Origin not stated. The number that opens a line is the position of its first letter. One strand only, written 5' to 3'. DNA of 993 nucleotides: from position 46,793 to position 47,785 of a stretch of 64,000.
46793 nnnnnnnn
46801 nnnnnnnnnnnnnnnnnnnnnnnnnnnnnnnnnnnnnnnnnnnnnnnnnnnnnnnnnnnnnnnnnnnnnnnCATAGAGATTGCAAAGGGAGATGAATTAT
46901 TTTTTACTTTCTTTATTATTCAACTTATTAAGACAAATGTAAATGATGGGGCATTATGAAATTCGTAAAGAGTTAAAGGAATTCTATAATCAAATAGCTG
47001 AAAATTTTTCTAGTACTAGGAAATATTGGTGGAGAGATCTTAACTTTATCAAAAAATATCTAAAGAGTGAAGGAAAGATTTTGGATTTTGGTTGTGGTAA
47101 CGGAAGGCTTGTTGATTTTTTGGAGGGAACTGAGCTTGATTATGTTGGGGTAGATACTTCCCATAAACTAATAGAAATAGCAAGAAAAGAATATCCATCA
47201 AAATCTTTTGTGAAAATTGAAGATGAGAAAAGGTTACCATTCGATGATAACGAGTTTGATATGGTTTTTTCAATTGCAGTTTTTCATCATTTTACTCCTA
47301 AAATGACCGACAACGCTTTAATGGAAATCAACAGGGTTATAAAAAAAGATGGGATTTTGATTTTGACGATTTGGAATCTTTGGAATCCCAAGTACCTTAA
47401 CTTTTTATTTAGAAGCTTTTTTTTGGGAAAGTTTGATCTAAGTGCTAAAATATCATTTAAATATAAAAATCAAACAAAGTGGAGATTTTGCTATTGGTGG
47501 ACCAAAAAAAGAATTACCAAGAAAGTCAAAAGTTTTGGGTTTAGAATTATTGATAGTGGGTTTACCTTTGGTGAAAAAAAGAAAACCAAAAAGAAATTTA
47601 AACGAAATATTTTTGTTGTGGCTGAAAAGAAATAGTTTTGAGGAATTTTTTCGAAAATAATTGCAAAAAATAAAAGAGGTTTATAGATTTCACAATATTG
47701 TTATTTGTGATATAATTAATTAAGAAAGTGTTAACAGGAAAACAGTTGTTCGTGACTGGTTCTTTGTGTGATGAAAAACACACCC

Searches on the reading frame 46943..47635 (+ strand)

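Call 14: search_protein_families(library=pfam, proteins=[window:46943-47635:+], max_evalue=0.00001)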
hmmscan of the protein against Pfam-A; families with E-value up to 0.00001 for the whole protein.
window:46943-47635:+ (230 aa): 8 families
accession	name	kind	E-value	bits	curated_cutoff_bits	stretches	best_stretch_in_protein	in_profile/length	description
PF08241.18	Methyltransf_11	-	5.7e-22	78.6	21.2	1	47-141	1-95/95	Methyltransferase domain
PF13649.12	Methyltransf_25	-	6.3e-19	68.9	27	1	46-137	1-97/97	Methyltransferase domain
PF08242.18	Methyltransf_12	-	2.3e-15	57.5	30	1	47-139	1-98/98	Methyltransferase domain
PF13847.12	Methyltransf_31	-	3e-15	56.6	27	1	41-142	2-110/145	Methyltransferase domain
PF13489.12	Methyltransf_23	-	1.7e-14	54.3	27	1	27-203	7-162/164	Methyltransferase domain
PF02353.26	CMAS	-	6.8e-07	29.3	27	1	32-142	52-165/273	Mycolic acid cyclopropane synthetase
PF01209.24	Ubie_methyltran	-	1.1e-06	28.6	20.1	1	11-141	16-151/233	ubiE/COQ5 methyltransferase family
PF07021.18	MetW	-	2.8e-06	27.5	21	1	32-133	3-102/193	Methionine biosynthesis protein MetW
